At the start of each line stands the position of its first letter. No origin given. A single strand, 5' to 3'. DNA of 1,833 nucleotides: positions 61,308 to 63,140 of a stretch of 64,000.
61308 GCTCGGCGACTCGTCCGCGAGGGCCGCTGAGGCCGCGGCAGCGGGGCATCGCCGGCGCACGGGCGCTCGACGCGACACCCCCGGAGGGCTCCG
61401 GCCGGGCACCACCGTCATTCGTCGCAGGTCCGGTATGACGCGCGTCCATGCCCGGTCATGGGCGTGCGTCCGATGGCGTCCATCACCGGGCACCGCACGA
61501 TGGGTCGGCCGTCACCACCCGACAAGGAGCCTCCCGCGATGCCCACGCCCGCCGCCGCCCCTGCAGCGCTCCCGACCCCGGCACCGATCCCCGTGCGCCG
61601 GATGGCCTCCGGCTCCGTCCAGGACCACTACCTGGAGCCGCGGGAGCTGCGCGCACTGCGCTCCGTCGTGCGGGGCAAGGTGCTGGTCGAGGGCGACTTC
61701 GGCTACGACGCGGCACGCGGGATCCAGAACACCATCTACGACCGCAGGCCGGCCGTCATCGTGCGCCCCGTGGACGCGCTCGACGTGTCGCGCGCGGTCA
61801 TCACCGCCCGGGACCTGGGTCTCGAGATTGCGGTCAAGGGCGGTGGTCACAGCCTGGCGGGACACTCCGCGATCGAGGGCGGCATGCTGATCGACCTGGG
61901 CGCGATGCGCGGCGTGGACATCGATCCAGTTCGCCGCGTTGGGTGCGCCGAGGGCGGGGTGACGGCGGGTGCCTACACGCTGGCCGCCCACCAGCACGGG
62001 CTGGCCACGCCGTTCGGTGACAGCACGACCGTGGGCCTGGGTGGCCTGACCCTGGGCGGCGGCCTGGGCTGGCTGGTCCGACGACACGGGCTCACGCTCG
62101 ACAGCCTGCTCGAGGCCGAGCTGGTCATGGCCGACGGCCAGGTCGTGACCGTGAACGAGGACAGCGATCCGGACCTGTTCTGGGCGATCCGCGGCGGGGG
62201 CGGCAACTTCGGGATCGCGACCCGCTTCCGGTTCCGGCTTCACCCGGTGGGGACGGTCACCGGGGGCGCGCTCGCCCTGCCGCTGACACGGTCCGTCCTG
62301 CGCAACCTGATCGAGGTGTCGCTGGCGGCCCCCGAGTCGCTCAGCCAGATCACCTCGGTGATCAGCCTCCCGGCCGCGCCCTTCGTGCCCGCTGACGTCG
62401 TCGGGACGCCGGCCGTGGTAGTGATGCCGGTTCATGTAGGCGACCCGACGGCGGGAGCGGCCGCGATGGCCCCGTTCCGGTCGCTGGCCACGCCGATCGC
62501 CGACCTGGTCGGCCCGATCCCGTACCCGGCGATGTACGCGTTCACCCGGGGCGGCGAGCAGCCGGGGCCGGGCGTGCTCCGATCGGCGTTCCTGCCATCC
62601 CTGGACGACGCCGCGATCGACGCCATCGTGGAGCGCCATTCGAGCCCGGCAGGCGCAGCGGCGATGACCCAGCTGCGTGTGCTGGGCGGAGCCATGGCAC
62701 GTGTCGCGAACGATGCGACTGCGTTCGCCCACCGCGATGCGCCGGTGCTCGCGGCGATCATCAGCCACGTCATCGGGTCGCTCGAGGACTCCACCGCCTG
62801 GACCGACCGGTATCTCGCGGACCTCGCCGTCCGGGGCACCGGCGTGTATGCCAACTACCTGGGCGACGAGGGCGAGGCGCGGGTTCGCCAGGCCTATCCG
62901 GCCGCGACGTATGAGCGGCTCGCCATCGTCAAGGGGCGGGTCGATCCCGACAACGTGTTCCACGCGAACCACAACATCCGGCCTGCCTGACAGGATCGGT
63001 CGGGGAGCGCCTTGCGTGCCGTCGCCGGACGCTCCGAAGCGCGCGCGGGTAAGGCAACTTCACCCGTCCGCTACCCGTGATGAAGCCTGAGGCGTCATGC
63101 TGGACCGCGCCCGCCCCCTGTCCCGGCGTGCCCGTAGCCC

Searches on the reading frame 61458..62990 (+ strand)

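Call 11: search_protein_families(library=pfam, proteins=[window:61458-62990:+])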
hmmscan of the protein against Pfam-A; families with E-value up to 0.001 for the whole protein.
window:61458-62990:+ (510 aa): 2 families
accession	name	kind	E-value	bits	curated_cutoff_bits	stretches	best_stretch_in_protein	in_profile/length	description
PF01565.28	FAD_binding_4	-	4.2e-25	88.5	26.4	1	98-232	1-138/139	FAD binding domain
PF08031.17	BBE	-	4.5e-09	36.6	20.6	1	463-508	1-45/45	Berberine and berberine like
